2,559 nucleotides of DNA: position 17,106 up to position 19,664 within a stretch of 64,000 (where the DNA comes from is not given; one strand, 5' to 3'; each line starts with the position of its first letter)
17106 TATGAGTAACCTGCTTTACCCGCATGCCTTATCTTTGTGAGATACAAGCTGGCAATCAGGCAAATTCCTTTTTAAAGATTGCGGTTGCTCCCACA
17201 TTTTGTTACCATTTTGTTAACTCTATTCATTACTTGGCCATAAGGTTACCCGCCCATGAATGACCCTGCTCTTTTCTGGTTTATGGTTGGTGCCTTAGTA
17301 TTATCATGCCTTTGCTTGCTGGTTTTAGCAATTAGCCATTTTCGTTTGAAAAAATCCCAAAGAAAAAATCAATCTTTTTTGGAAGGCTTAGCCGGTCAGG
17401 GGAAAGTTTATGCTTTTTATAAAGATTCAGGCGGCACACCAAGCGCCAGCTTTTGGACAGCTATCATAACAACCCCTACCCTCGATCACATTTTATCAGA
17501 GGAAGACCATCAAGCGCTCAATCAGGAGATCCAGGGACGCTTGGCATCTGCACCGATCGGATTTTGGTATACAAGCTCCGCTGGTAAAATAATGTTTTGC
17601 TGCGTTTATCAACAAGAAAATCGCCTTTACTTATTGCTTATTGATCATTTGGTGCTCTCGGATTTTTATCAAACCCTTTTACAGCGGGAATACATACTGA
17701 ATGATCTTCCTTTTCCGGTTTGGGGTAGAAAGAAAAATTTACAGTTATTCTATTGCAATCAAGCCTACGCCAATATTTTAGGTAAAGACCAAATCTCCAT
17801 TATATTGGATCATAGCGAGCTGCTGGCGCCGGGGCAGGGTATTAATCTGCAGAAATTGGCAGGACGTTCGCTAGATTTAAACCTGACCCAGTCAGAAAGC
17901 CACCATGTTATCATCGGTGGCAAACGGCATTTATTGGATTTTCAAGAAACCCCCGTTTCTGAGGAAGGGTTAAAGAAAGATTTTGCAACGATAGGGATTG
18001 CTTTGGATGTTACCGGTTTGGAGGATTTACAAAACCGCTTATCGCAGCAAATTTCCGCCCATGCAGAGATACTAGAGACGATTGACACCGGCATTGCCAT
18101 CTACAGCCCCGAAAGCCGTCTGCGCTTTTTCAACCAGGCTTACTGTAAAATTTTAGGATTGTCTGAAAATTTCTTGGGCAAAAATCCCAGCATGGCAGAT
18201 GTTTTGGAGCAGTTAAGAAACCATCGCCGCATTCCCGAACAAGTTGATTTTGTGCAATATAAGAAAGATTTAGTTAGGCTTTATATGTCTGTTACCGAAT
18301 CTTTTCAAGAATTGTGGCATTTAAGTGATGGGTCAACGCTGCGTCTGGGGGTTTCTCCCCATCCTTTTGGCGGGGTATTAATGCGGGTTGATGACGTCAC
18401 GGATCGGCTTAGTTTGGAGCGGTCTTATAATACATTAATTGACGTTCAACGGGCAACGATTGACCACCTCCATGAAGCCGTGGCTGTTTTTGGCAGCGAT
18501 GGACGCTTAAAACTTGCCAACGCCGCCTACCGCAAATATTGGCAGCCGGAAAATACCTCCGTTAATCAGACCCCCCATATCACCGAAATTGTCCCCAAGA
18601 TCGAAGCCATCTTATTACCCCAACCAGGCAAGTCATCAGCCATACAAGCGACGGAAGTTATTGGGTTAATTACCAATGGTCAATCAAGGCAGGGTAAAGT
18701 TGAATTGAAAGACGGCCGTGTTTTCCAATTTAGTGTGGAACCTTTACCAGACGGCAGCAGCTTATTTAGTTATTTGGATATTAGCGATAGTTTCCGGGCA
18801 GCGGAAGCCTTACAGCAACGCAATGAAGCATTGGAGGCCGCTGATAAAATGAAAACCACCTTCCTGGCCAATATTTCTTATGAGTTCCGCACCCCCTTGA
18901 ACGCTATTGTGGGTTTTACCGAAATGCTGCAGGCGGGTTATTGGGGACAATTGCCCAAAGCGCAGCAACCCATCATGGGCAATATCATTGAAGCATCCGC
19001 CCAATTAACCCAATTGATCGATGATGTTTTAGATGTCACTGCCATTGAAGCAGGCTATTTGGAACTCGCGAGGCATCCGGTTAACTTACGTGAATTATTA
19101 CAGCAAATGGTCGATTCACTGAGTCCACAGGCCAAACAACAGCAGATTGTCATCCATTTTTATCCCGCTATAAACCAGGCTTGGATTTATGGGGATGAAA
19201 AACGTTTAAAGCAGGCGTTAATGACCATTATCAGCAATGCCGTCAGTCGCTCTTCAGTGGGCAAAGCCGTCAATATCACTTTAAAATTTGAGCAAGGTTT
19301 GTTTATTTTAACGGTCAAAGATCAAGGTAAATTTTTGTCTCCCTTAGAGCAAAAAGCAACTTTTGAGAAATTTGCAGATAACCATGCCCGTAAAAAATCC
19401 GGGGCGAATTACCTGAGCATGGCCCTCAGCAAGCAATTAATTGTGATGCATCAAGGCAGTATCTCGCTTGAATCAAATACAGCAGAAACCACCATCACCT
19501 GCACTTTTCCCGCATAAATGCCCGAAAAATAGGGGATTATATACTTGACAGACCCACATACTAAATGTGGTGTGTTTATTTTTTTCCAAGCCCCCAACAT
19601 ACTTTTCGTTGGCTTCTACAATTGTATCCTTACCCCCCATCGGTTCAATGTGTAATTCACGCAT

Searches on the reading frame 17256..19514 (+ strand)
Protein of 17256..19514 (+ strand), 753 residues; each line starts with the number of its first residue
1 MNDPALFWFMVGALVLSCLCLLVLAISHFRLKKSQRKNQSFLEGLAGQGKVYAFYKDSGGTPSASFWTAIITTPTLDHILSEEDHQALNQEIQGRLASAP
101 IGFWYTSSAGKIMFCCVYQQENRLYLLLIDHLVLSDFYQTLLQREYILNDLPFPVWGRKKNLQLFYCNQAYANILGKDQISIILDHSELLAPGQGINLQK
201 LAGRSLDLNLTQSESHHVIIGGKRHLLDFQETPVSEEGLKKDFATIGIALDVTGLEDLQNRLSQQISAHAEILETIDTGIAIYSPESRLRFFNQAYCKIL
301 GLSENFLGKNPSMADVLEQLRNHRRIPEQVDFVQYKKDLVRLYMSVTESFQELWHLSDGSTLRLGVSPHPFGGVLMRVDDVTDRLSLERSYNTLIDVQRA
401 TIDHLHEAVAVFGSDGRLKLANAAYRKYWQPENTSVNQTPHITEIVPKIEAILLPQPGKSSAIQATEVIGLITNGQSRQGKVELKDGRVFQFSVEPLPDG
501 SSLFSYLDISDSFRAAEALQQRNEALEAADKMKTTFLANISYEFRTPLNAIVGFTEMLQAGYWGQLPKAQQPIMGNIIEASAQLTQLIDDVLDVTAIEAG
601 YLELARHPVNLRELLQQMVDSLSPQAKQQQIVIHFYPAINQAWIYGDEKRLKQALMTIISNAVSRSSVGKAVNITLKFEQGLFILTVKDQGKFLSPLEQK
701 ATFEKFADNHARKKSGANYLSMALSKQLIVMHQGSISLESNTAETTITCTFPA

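Call 58: search_protein_families(library=ncbifam, proteins=[window:17256-19514:+], max_evalue=1e-20)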
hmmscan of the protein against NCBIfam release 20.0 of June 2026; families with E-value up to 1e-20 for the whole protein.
window:17256-19514:+ (753 aa): 27 families (the best 25 are shown)
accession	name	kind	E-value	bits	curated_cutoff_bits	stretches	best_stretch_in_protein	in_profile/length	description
NF046044.1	PnpS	equivalog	2.8e-41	141.8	400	1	527-749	164-387/390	two-component system histidine kinase PnpS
TIGR02966.1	phoR_proteo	equivalog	1.4e-37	129.5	334.2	1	526-744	107-325/333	phosphate regulon sensor histidine kinase PhoR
TIGR02956.1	TMAO_torS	equivalog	2.9e-35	121.7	676.5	1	522-742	454-670/967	TMAO reductase system sensor histidine kinase/response regulator TorS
NF047874.1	MASE3_PAS_HK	subfamily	1.5e-34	119.8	560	1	396-747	265-619/655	MASE3 domain-containing sensor histidine kinase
NF038297.2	hybrid_HK_HrmK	equivalog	5.8e-31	107.8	725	1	513-743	215-446/607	hybrid histidine kinase/response regulator HrmK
NF033092.0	HK_WalK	equivalog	1.6e-29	103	725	1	528-752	367-593/594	cell wall metabolism sensor histidine kinase WalK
NF008318.0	PRK11107.1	equivalog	5e-29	101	890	1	523-744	284-508/920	two-component sensor histidine kinase BarA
NF008302.0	PRK11091.1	equivalog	1.5e-28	99.5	838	1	517-745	267-496/779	aerobic respiration two-component sensor histidine kinase ArcB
NF008312.0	PRK11100.1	equivalog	1.3e-27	96.8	356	1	516-744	240-464/477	two-component system sensor histidine kinase CreC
NF045595.1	HK_scytonemin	equivalog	2.5e-27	95.6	865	1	503-750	385-632/637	scytonemin biosynthesis sensor histidine kinase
NF041593.1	histid_kinase_PdhS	equivalog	1.4e-26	92.8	2000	1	508-703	777-974/1041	cell-division control histidine kinase PdhS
NF033091.0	HK_VanS_ACDEFG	equivalog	1.5e-26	93.2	400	1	516-752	57-293/293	vancomycin resistance histidine kinase VanS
NF041947.1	LuxQ_Vibrio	equivalog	2.4e-26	91.9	1200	1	520-746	459-688/843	quorum-sensing autoinducer 2 sensor kinase/phosphatase LuxQ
NF011874.0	PRK15347.1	equivalog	3.6e-26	91.5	852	1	517-746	382-606/921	two component system sensor kinase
NF041880.1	EPS_EpsF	equivalog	1.2e-25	90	900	1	508-744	256-481/492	response regulator EpsF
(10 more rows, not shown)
